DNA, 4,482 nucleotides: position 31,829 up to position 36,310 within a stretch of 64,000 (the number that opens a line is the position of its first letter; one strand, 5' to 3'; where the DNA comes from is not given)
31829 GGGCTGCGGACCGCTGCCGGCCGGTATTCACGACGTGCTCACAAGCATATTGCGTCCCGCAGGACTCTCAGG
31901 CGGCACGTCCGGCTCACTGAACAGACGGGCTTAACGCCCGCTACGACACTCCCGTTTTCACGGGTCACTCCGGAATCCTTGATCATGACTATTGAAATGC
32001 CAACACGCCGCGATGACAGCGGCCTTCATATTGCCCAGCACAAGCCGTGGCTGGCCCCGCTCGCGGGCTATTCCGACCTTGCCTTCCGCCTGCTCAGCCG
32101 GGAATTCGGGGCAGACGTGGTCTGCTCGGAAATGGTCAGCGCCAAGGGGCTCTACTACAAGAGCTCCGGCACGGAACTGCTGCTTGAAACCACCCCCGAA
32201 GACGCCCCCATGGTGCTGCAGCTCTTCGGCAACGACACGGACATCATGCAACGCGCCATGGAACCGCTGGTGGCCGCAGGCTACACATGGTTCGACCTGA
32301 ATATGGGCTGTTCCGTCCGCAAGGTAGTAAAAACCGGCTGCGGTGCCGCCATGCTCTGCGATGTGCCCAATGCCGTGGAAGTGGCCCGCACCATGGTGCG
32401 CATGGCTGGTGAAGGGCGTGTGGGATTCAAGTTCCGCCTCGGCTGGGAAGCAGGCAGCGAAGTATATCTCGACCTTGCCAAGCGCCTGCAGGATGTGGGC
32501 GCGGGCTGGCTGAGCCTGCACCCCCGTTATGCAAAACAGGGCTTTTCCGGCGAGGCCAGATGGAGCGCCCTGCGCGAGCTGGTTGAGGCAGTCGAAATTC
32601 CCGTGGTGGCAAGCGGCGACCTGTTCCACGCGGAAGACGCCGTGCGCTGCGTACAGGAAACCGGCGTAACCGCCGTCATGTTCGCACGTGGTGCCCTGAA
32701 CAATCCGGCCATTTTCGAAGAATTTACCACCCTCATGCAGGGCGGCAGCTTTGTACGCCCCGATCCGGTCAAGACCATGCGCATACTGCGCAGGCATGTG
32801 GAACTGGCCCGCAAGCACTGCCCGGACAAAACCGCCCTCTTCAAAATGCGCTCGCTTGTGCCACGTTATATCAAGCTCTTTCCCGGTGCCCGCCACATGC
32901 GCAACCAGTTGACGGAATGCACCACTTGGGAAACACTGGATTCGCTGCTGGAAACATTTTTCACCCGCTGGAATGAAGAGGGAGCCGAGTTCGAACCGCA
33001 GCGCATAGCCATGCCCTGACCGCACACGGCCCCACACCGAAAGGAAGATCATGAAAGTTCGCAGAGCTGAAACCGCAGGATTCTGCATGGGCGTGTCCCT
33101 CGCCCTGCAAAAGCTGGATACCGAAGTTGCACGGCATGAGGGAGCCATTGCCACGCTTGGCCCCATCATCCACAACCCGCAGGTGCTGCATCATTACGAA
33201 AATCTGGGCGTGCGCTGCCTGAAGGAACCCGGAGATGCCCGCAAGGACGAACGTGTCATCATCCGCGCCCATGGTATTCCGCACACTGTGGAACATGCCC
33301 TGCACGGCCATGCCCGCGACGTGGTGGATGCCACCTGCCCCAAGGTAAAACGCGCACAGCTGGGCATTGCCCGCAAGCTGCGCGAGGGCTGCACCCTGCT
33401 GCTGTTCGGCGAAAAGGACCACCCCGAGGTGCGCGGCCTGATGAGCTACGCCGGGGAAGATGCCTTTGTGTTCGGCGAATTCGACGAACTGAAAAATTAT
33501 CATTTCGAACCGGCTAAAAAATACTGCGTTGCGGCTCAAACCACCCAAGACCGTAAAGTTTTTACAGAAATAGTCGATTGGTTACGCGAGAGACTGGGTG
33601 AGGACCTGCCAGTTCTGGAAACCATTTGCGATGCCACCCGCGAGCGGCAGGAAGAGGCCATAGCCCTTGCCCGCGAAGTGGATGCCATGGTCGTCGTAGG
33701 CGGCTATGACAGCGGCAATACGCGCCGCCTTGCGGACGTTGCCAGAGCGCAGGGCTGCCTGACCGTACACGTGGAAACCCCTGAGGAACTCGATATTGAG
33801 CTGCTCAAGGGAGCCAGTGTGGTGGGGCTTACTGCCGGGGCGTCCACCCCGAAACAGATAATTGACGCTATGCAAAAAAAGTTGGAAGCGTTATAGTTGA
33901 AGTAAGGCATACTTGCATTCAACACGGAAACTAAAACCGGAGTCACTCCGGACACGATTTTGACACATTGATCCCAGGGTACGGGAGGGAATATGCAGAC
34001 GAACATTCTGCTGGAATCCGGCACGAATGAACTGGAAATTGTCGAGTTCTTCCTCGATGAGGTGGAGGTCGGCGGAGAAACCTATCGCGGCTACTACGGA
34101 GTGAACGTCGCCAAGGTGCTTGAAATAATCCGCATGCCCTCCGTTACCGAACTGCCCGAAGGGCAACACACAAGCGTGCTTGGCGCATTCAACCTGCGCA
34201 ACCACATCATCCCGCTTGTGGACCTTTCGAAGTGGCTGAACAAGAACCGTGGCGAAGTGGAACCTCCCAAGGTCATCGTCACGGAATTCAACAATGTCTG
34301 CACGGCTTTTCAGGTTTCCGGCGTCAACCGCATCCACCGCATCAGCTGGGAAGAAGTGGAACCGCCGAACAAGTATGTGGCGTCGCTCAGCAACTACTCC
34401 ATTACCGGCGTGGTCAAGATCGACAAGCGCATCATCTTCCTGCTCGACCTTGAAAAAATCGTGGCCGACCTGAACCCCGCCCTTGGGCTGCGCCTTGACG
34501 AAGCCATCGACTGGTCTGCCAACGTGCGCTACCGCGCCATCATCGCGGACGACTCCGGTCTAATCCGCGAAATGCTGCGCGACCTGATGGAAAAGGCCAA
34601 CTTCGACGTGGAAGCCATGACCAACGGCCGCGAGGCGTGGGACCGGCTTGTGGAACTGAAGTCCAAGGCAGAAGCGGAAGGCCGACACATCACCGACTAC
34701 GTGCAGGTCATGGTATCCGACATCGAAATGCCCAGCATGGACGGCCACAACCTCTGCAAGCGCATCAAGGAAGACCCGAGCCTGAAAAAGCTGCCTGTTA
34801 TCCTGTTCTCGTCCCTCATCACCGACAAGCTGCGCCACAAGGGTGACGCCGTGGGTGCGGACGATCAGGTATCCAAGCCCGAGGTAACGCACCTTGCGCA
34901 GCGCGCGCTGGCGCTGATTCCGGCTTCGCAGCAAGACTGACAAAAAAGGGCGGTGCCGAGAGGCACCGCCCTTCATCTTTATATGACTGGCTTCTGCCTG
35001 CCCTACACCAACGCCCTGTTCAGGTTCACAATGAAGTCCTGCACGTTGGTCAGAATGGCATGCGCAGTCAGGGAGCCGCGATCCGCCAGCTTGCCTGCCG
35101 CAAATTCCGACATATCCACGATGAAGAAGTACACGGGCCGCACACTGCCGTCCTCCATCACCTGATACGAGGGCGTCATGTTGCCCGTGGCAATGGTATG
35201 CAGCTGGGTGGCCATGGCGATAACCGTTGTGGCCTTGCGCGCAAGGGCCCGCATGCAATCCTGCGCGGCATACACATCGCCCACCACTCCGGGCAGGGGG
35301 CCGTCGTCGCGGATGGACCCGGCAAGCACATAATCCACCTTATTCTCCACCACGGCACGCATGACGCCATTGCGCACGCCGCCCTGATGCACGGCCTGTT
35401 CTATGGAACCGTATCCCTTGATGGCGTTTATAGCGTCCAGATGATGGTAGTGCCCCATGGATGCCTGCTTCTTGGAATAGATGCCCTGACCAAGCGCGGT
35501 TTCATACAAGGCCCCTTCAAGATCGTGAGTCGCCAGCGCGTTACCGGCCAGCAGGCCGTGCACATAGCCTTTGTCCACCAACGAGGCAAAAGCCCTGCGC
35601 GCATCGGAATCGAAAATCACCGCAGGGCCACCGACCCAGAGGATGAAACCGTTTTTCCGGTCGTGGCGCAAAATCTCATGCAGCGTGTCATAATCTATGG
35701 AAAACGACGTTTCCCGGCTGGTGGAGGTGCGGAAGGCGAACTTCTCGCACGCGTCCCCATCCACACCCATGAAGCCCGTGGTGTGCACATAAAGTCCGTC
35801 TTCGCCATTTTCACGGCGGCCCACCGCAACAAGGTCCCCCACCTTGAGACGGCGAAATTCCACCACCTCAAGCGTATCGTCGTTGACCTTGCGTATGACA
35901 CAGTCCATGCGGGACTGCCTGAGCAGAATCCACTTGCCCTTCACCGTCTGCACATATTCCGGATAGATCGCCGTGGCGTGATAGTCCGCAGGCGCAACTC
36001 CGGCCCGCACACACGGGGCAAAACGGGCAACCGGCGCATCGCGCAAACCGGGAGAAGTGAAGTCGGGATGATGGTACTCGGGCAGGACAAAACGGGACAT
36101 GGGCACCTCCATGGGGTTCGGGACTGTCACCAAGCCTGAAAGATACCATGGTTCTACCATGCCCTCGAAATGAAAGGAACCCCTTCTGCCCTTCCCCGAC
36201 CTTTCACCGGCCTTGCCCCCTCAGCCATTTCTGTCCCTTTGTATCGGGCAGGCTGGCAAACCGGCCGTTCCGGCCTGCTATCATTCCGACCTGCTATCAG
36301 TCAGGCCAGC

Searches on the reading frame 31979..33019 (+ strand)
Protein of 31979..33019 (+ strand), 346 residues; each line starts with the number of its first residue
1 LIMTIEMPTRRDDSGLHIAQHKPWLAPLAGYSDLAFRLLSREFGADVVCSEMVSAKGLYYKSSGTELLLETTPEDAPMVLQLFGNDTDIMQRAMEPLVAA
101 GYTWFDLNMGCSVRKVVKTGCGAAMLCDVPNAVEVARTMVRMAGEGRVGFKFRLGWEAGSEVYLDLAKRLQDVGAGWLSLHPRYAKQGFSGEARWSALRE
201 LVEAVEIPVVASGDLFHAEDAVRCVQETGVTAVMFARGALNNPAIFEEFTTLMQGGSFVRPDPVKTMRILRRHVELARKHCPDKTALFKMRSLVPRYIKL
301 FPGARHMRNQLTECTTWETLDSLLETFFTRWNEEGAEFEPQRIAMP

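Call 84: search_protein_families(library=pfam, proteins=[window:31979-33019:+], max_evalue=0.00001)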
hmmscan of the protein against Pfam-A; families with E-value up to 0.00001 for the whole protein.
window:31979-33019:+ (346 aa): 1 family
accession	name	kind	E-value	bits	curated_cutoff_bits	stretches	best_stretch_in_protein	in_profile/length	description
PF01207.24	Dus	-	8.4e-63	212.8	20.4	1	25-328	2-307/311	Dihydrouridine synthase (Dus)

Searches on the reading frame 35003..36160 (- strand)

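Call 84: search_protein_families(library=pfam, proteins=[window:35003-36160:-], max_evalue=0.00001)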
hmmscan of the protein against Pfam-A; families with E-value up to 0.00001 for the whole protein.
window:35003-36160:- (385 aa): 1 family
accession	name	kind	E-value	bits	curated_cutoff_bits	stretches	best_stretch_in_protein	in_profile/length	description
PF21570.3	ArgZ-like_C_2nd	-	1.1e-64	218.5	27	1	162-380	6-213/213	Arginine dihydrolase ArgZ-like, C-terminal, Rossmann fold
